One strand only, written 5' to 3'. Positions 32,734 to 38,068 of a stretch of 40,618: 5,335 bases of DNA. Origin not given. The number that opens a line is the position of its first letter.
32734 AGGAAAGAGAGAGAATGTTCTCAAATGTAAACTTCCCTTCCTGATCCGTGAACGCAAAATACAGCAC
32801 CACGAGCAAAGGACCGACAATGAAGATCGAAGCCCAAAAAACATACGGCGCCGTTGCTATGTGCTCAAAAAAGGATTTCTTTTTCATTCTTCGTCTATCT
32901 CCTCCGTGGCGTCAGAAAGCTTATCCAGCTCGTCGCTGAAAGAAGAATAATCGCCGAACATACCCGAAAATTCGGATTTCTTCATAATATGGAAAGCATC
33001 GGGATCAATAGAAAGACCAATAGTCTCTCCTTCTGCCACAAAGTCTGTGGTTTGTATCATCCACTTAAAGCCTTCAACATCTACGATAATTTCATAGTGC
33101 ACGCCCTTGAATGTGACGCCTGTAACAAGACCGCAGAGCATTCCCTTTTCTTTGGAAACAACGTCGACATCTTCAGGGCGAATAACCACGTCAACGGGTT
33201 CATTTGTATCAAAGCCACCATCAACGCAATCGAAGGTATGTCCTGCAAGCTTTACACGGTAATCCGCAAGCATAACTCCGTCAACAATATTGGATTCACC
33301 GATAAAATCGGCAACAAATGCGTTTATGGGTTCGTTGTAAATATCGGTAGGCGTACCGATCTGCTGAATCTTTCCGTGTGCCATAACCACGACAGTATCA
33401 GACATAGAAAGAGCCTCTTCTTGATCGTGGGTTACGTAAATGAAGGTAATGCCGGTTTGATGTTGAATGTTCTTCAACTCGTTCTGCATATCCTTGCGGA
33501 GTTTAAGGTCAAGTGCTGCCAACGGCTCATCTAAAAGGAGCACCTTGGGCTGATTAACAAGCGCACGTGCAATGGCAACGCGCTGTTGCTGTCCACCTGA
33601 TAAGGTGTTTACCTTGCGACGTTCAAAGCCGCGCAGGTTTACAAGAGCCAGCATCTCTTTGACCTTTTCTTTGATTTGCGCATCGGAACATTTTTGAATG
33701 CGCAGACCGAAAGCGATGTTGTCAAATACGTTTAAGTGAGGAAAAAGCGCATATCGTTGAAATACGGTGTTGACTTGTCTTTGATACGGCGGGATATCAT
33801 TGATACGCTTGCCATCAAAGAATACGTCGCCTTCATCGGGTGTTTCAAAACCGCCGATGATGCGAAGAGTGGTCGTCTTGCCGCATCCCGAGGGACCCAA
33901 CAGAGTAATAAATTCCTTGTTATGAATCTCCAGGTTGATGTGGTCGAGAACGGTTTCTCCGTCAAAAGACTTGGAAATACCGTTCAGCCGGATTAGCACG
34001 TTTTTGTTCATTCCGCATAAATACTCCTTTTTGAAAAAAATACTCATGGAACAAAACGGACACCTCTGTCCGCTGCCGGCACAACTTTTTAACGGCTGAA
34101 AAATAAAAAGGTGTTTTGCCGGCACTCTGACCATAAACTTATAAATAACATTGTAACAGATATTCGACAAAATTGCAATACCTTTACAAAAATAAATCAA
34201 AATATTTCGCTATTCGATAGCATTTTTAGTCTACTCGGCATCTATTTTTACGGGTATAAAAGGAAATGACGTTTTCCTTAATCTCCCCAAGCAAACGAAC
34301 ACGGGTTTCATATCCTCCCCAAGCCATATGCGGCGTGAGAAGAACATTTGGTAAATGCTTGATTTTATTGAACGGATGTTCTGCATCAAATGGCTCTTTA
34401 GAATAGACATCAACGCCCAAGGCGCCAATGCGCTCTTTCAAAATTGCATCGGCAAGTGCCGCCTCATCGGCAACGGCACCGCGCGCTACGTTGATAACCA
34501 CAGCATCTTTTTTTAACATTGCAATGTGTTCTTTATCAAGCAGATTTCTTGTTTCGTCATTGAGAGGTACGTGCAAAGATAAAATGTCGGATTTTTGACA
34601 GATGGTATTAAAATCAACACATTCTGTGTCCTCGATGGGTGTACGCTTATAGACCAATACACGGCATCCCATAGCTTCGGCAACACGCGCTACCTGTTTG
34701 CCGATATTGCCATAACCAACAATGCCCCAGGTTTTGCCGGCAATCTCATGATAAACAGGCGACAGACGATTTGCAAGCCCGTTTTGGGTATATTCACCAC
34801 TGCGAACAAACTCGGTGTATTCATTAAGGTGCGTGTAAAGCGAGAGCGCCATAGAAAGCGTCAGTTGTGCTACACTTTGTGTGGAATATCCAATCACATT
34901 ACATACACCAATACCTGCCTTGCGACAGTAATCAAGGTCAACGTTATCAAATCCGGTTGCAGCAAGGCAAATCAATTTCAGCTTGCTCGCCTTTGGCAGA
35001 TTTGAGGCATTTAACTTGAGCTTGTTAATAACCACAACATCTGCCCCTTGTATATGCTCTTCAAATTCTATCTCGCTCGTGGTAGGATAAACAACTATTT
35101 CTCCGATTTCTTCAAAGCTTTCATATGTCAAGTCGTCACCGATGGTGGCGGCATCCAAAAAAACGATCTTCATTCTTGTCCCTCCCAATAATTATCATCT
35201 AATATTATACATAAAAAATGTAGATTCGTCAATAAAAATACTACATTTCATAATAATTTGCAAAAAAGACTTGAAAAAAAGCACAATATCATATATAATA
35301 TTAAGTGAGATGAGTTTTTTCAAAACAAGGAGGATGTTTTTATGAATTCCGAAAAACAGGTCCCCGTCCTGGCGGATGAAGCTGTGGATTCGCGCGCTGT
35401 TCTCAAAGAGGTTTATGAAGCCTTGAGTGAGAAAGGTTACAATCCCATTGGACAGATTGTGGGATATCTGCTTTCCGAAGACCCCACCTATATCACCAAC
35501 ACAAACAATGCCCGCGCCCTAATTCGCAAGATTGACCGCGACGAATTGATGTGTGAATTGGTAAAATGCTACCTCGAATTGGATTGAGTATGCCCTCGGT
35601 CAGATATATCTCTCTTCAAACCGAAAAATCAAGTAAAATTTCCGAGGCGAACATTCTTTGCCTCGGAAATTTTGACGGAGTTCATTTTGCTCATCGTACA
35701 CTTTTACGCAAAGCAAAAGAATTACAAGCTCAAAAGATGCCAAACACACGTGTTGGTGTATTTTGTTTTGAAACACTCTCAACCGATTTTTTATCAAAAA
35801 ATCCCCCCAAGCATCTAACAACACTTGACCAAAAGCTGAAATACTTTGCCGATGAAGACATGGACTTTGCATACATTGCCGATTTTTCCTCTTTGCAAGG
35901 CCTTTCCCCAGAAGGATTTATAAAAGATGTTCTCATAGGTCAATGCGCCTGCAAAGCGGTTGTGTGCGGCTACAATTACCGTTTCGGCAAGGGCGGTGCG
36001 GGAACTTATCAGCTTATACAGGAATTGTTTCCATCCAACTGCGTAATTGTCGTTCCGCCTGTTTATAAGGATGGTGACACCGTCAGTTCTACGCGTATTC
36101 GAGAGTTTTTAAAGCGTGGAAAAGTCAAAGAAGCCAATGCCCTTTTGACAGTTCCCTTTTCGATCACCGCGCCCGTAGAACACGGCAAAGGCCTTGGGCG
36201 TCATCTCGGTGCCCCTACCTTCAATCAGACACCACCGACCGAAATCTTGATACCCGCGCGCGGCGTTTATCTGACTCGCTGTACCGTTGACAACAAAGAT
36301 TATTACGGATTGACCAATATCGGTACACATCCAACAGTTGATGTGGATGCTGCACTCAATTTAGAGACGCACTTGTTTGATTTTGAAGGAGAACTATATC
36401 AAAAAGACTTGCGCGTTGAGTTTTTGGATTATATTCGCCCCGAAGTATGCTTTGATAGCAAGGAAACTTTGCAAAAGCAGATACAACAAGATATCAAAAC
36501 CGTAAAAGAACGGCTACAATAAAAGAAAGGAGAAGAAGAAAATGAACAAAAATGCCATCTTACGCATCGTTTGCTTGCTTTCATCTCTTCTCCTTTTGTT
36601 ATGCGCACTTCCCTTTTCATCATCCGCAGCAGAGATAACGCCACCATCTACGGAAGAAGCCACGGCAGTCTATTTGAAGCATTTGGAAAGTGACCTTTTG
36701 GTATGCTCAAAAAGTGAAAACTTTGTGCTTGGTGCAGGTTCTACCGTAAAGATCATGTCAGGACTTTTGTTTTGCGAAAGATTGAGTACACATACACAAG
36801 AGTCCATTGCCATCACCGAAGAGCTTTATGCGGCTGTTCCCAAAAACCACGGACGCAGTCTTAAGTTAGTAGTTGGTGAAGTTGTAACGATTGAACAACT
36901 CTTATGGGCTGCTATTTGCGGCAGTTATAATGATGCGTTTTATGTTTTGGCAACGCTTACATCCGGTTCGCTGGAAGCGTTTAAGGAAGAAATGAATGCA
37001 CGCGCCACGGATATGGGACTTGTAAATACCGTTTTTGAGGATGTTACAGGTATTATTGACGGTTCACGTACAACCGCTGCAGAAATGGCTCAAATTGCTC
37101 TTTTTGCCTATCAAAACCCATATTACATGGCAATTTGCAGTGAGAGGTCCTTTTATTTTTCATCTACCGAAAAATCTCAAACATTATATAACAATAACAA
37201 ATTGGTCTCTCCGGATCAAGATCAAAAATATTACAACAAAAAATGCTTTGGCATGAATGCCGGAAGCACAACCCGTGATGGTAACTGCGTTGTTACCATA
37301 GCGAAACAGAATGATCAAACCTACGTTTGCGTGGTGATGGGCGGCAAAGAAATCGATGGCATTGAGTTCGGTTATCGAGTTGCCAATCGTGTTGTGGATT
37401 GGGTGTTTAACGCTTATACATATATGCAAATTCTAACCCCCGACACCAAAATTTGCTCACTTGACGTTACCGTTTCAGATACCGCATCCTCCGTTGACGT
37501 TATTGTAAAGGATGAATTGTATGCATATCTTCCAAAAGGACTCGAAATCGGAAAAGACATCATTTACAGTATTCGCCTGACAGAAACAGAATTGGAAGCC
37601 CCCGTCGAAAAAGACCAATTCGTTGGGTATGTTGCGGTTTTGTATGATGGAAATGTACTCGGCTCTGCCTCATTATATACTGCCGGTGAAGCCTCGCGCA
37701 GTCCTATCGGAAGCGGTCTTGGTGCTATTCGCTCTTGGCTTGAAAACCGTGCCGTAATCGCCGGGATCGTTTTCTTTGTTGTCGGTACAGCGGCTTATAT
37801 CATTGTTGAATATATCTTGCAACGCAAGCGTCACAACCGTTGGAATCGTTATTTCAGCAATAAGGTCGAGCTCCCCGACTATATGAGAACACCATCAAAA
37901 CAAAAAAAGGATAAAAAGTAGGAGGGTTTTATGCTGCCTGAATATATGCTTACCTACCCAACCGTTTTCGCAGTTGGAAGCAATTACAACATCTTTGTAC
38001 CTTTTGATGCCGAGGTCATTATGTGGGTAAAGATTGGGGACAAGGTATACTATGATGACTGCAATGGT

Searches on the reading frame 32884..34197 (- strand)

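Call 95: search_protein_families(library=pfam, proteins=[window:32884-34197:-], max_evalue=0.00001)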
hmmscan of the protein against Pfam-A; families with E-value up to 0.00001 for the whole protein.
window:32884-34197:- (437 aa): 2 families
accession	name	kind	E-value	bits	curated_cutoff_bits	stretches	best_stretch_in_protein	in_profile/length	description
PF00005.33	ABC_tran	-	9.5e-38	130.3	25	1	84-227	1-137/137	ABC transporter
PF08402.16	TOBE_2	-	6.1e-06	26.7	21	0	337-404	1-75/76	TOBE domain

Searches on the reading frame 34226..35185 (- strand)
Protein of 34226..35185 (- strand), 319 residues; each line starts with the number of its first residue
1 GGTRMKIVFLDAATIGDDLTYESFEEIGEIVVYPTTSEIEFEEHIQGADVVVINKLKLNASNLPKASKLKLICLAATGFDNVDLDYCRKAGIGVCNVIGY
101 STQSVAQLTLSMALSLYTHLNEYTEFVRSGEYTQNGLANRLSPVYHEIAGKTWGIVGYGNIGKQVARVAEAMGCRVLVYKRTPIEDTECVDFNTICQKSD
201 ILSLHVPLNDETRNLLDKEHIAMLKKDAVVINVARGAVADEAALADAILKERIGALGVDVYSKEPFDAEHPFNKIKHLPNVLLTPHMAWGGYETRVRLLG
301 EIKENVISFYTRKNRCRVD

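Call 95: search_protein_families(library=pfam, proteins=[window:34226-35185:-], max_evalue=0.00001)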
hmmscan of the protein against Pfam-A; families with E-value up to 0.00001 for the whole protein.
window:34226-35185:- (319 aa): 3 families
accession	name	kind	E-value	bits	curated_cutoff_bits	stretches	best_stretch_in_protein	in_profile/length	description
PF02826.25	2-Hacid_dh_C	-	1.3e-53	181.5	25.1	1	110-288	1-178/178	D-isomer specific 2-hydroxyacid dehydrogenase, NAD binding domain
PF00389.36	2-Hacid_dh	-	3.7e-23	82.1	24.6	1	20-312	11-126/134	D-isomer specific 2-hydroxyacid dehydrogenase, catalytic domain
PF00670.27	AdoHcyase_NAD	-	1.6e-07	32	27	1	148-235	21-111/162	S-adenosyl-L-homocysteine hydrolase, NAD binding domain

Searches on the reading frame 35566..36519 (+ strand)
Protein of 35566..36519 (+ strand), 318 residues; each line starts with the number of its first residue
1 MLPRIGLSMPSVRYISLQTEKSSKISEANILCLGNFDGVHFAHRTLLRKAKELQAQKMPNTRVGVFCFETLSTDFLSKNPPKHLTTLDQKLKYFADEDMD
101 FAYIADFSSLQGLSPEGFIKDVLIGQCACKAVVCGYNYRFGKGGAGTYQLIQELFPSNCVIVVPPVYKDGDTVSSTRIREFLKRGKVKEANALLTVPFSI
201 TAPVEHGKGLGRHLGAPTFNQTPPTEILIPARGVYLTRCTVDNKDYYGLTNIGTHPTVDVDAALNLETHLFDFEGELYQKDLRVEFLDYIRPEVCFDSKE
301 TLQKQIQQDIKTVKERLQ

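Call 95: search_protein_families(library=pfam, proteins=[window:35566-36519:+], max_evalue=0.00001)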
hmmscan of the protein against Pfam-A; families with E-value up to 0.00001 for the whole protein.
window:35566-36519:+ (318 aa): 2 families
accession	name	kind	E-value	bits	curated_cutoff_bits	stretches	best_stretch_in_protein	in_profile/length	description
PF01687.23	Flavokinase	-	1.7e-37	128.8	19.6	1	195-316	2-123/124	Riboflavin kinase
PF06574.18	FAD_syn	-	2.7e-31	109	27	1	25-177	4-158/158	FAD synthetase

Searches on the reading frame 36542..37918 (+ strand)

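Call 95: search_protein_families(library=pfam, proteins=[window:36542-37918:+], max_evalue=0.00001)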
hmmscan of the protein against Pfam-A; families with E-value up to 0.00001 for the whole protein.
window:36542-37918:+ (459 aa): 2 families
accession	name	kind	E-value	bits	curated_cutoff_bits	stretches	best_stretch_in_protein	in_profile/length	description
PF00768.25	Peptidase_S11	-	2.9e-24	86.3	27.6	1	39-269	11-238/239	D-alanyl-D-alanine carboxypeptidase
PF07943.18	PBP5_C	-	1e-07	32.4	21.2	1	309-382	16-87/91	Penicillin-binding protein 5, C-terminal domain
